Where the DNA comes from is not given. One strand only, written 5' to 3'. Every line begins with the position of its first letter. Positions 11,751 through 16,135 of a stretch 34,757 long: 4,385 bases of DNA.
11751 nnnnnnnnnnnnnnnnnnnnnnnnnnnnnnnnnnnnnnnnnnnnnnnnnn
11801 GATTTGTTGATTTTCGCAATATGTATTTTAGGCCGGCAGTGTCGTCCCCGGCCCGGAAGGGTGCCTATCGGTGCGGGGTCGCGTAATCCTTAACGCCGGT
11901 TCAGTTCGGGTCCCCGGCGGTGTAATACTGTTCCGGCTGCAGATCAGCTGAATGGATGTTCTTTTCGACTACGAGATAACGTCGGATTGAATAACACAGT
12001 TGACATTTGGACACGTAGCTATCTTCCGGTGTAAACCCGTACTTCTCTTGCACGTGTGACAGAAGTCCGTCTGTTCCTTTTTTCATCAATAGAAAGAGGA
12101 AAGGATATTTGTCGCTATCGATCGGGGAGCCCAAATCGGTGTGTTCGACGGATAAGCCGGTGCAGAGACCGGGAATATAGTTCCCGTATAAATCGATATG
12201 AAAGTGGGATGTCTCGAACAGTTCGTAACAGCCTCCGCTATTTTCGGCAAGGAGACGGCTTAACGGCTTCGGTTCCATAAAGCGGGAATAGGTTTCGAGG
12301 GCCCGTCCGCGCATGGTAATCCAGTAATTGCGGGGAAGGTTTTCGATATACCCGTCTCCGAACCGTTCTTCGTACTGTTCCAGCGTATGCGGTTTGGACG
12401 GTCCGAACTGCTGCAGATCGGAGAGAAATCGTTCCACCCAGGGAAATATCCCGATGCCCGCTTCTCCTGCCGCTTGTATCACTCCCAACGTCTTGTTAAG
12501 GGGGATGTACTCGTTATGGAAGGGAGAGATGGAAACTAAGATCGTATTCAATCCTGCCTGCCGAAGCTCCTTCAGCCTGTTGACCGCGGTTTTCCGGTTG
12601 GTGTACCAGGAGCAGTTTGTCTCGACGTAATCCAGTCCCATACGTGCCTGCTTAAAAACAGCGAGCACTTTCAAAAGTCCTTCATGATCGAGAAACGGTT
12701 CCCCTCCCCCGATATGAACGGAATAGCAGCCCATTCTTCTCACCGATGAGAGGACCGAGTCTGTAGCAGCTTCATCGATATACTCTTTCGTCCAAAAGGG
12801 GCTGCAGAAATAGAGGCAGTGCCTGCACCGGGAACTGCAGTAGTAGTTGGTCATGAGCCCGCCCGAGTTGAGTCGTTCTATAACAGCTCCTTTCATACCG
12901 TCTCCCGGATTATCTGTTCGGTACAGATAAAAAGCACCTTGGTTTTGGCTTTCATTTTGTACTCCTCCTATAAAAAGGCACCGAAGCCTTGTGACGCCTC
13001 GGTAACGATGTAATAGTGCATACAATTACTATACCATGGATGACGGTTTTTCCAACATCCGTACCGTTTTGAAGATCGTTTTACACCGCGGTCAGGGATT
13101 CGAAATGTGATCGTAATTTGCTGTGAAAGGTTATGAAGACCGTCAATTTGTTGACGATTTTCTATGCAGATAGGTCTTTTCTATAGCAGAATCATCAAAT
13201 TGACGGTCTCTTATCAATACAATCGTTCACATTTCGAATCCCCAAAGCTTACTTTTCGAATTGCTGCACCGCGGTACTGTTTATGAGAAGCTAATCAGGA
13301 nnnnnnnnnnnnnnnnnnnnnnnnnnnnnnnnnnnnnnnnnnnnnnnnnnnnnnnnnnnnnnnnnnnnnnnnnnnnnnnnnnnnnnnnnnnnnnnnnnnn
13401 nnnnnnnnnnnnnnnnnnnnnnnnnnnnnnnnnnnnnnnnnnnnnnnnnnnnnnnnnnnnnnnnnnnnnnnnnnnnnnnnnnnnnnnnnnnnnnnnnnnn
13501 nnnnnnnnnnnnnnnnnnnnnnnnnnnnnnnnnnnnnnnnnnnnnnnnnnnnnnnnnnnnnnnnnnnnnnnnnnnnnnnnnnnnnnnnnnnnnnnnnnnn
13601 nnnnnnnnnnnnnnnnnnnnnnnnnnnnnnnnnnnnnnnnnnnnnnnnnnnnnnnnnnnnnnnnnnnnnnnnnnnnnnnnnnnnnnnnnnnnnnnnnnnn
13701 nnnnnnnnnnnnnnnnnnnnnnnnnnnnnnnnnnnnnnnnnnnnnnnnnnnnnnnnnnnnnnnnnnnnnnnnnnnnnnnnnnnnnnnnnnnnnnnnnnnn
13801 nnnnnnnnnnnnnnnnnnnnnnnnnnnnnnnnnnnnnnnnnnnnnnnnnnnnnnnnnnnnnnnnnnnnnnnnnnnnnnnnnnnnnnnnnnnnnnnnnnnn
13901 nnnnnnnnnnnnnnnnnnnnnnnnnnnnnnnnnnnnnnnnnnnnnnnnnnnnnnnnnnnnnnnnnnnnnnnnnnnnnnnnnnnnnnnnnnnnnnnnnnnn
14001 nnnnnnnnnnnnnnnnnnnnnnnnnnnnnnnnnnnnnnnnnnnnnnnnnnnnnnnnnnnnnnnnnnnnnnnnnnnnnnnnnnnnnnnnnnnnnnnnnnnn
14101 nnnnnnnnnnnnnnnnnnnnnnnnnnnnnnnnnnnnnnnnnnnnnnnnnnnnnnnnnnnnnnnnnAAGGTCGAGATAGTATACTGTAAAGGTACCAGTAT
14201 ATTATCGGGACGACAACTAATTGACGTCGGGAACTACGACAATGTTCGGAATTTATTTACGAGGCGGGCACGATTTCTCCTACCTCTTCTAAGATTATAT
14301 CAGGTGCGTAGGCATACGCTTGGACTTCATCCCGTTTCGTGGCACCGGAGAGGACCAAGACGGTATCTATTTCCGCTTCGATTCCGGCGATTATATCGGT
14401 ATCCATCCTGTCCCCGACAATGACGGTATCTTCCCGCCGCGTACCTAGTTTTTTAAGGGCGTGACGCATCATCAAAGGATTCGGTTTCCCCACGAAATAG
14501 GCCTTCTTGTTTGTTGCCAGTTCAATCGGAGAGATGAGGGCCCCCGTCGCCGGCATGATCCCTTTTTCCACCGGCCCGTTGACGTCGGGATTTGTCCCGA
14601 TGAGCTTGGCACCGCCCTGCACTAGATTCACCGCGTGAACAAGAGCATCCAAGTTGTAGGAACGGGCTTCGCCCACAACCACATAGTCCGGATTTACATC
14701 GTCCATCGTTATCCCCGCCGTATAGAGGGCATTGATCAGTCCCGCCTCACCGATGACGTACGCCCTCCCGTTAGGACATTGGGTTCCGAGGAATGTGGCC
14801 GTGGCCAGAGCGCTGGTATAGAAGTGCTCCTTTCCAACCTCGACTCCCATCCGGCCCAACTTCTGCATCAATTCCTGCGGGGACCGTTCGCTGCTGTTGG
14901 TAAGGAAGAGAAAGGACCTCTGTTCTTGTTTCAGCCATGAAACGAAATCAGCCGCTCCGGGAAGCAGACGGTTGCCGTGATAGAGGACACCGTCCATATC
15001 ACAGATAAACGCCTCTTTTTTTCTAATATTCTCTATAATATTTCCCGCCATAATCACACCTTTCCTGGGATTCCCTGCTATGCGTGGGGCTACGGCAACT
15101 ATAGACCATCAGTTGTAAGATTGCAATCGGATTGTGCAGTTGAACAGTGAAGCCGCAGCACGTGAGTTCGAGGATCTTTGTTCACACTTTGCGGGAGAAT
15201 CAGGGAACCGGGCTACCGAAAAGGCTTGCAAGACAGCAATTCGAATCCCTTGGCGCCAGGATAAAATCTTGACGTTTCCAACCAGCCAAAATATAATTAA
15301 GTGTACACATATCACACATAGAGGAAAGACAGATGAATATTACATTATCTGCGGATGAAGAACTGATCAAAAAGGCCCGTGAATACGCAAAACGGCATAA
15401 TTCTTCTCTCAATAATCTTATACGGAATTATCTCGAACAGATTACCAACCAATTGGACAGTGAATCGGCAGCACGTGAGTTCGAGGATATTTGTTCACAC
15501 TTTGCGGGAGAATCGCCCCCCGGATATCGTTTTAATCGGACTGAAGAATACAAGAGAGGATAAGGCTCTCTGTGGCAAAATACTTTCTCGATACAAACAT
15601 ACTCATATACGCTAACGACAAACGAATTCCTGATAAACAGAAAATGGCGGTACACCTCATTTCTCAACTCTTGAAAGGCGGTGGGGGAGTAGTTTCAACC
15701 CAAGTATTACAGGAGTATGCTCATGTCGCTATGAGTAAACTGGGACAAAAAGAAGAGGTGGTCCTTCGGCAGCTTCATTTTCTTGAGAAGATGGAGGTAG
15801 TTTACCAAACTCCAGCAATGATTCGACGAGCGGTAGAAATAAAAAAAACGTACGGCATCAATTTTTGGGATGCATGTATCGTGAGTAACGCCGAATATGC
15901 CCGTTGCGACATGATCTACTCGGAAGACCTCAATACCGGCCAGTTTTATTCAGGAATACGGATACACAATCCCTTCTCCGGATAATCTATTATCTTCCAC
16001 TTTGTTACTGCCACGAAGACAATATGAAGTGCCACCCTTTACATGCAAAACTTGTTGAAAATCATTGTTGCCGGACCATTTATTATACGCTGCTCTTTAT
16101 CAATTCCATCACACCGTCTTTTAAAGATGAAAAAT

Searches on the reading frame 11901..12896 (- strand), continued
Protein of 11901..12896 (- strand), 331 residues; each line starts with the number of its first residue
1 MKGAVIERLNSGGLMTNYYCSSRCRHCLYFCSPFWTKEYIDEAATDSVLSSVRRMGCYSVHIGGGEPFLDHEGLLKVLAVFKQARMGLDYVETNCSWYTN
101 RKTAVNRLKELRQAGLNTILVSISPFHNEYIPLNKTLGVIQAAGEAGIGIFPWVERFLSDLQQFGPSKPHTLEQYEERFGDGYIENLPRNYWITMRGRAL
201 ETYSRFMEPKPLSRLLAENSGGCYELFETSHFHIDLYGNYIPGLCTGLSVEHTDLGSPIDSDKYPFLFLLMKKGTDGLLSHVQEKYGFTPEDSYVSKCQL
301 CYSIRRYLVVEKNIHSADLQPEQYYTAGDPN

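Call 58: find_encoding_contigs(protein=P0005, flank=3000, max_places=3)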
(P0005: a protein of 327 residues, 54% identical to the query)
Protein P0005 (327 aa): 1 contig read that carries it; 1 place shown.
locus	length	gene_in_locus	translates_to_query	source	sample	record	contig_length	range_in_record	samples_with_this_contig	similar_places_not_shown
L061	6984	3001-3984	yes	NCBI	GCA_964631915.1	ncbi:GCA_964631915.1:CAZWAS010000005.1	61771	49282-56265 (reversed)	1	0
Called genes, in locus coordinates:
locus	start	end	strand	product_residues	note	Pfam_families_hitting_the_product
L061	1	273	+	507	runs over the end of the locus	PF00370:FGGY_N, PF02782:FGGY_C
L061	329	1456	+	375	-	PF01208:URO-D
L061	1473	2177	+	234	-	-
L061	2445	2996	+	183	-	PF07385:Lyx_isomer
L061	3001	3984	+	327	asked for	PF04055:Radical_SAM (weak)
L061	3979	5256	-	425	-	PF00534:Glycos_transf_1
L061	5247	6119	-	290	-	PF00702:Hydrolase (weak)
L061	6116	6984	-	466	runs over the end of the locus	-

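Call 66: search_protein_representatives(alignment_id=A1)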
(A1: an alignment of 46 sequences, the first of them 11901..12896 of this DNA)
Query: 46 sequences, 328 profile positions. Proteins with E-value up to 0.001 (for the whole library): 4081; up to 1e-10: 1502; up to 1e-30: 192. The best 150 are listed.
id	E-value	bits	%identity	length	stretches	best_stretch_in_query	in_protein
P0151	1.5e-152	523.9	-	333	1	3-326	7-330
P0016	2.8e-138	477.0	-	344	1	8-327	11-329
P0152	6.6e-131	452.8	-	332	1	4-327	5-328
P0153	8.4e-130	449.1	-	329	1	4-326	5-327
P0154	1.4e-128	445.1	-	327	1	4-326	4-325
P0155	2.0e-122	424.9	-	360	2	7-165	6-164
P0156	1.5e-119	415.4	-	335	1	4-327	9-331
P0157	3.1e-114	398.0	-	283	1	4-247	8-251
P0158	2.7e-109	381.7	-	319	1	4-326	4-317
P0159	6.7e-107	373.9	-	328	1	5-327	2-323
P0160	9.5e-105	366.8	-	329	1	5-326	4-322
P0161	5.4e-102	357.7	-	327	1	5-325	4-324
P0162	6.1e-102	357.6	-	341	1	6-326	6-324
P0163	2.5e-101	355.5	-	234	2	15-197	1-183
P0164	6.2e-101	354.2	-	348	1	3-327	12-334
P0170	6.7e-94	331.1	-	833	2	41-286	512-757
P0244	5.2e-49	183.6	-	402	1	3-235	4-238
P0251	5.1e-47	177.1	-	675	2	6-146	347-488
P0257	9.1e-43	163.1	-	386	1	34-326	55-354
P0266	1.0e-40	156.3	-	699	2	3-144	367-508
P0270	1.8e-40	155.5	-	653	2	5-146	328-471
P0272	2.0e-40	155.4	-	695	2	9-144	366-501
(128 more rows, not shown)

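Call 67: search_protein_families(library=pfam, proteins=[P0170, P0251, P0266, P0270, P0272, P0244, P0257], max_evalue=0.001)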
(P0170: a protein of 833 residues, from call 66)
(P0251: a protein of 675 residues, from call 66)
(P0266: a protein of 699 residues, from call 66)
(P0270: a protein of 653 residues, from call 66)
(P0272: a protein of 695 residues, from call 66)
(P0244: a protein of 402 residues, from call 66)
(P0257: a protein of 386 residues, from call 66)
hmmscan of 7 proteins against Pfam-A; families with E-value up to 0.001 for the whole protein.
P0170 (833 aa): 1 family
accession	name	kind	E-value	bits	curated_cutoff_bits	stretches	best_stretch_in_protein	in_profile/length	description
PF15927.10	Casc1_N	-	8.2e-06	26.1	28.2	1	43-94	147-199/201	Cancer susceptibility candidate 1 N-terminus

P0251 (675 aa): 2 families
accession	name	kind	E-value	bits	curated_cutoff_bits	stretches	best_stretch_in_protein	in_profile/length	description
PF04055.27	Radical_SAM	-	1.4e-08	35.5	29.5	1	361-464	7-108/166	Radical SAM superfamily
PF13353.11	Fer4_12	-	0.00061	20.5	22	0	360-438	14-92/137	4Fe-4S single cluster domain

P0266 (699 aa): 2 families
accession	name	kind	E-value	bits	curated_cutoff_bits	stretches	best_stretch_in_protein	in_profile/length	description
PF04055.27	Radical_SAM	-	1.3e-05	25.9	29.5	1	383-487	6-109/166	Radical SAM superfamily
PF13353.11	Fer4_12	-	0.00098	19.9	22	0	384-460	15-91/137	4Fe-4S single cluster domain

P0270 (653 aa): 1 family
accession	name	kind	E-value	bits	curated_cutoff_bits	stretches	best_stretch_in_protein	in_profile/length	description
PF04055.27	Radical_SAM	-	0.00026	21.6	29.5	1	343-448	7-110/166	Radical SAM superfamily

P0272 (695 aa): 1 family
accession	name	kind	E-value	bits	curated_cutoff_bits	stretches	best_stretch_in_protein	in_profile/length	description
PF04055.27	Radical_SAM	-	1.1e-08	35.9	29.5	1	376-480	6-109/166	Radical SAM superfamily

P0244 (402 aa): 3 families
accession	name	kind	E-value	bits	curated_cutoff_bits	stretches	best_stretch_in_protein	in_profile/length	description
PF04055.27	Radical_SAM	-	1.6e-06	28.8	29.5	1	16-128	2-109/166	Radical SAM superfamily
PF13519.12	VWA_2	-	5.7e-06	27.4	27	1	266-364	1-106/107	von Willebrand factor type A domain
PF13768.12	VWA_3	-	0.00061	20.3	27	0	266-371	3-113/155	von Willebrand factor type A domain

P0257 (386 aa): 2 families
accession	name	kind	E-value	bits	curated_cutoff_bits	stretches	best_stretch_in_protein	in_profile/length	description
PF04055.27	Radical_SAM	-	2.5e-10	41.2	29.5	1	16-144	2-108/166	Radical SAM superfamily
PF13353.11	Fer4_12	-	0.00038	21.2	22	1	20-134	14-107/137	4Fe-4S single cluster domain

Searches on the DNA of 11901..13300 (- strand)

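Call 24: search_rna_families(sources=[L005, L011, L017, L022, L023, L028, L040, L041, L047, L052, L048], threshold=gathering)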
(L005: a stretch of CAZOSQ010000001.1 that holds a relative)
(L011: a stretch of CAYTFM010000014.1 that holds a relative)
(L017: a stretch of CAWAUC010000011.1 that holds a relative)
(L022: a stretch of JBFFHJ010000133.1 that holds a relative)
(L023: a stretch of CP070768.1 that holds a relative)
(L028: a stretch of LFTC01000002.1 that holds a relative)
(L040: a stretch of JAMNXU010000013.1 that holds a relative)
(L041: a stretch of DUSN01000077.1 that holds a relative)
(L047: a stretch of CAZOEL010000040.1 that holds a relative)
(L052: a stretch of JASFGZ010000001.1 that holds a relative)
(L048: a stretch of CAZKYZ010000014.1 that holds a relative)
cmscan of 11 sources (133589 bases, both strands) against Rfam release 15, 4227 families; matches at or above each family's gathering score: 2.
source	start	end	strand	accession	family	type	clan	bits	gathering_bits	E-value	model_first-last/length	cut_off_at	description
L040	9717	9787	-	RF00005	tRNA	Gene; tRNA;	CL00001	70.9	29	3.6e-13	1-71/71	no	tRNA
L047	5672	5745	+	RF00005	tRNA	Gene; tRNA;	CL00001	66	29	8e-12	1-71/71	no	tRNA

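Call 64: search_rna_families(source=window, start=12850, end=13300, threshold=evalue, max_evalue=1)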
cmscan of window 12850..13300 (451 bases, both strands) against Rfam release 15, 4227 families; matches with E-value up to 1: 2.
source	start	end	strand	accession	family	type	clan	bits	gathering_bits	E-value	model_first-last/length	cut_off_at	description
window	13129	13221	+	RF03880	mir-1684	Gene; miRNA;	-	17.8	60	0.78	1-87/87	no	mir-1684 microRNA precursor family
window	13131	13216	-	RF00053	mir-7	Gene; miRNA;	-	17.2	51.8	0.88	1-91/91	no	mir-7 microRNA precursor family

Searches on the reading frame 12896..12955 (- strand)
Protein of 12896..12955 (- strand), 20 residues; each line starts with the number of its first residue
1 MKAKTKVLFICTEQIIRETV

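Call 14: search_protein_families(library=pfam, proteins=[window:12896-12955:-], max_evalue=10)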
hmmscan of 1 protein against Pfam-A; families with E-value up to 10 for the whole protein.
seq(20 aa): 0 families

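Call 19: search_solved_structures(query=window:12896-12955:-, max_evalue=10, show_alignments=5)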
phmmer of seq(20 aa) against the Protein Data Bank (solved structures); distinct sequences matched with E-value up to 10: 0.

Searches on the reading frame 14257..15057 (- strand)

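Call 50: search_protein_families(library=pfam, proteins=[window:14257-15057:-], max_evalue=0.00001)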
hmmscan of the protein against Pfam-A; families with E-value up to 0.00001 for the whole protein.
window:14257-15057:- (266 aa): 4 families
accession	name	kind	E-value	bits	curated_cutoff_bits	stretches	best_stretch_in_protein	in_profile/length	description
PF13344.12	Hydrolase_6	-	1.1e-26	93.2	27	1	17-116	1-100/101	Haloacid dehalogenase-like hydrolase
PF13242.12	Hydrolase_like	-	5.4e-24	84.3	22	1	189-261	2-74/75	HAD-hyrolase-like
PF00702.32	Hydrolase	-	6.2e-15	56.5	26.4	1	15-228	2-190/191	haloacid dehalogenase-like hydrolase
PF13419.12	HAD_2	-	1.2e-07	32.5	23.8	1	184-235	128-178/178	Haloacid dehalogenase-like hydrolase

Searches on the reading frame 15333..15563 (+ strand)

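Call 50: search_protein_families(library=pfam, proteins=[window:15333-15563:+], max_evalue=0.00001)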
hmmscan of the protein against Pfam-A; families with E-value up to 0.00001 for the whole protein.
window:15333-15563:+ (76 aa): 1 family
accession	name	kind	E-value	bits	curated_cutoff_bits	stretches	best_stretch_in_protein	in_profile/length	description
PF19891.5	DUF6364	-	9.3e-11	42.5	27.3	1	3-59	5-51/70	Family of unknown function (DUF6364)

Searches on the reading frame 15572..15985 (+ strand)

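Call 50: search_protein_families(library=pfam, proteins=[window:15572-15985:+], max_evalue=0.00001)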
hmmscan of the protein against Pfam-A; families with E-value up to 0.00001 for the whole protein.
window:15572-15985:+ (137 aa): 1 family
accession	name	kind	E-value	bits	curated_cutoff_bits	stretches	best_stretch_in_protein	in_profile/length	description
PF01850.27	PIN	-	3.1e-12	47.6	23.6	1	4-119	1-111/120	PIN domain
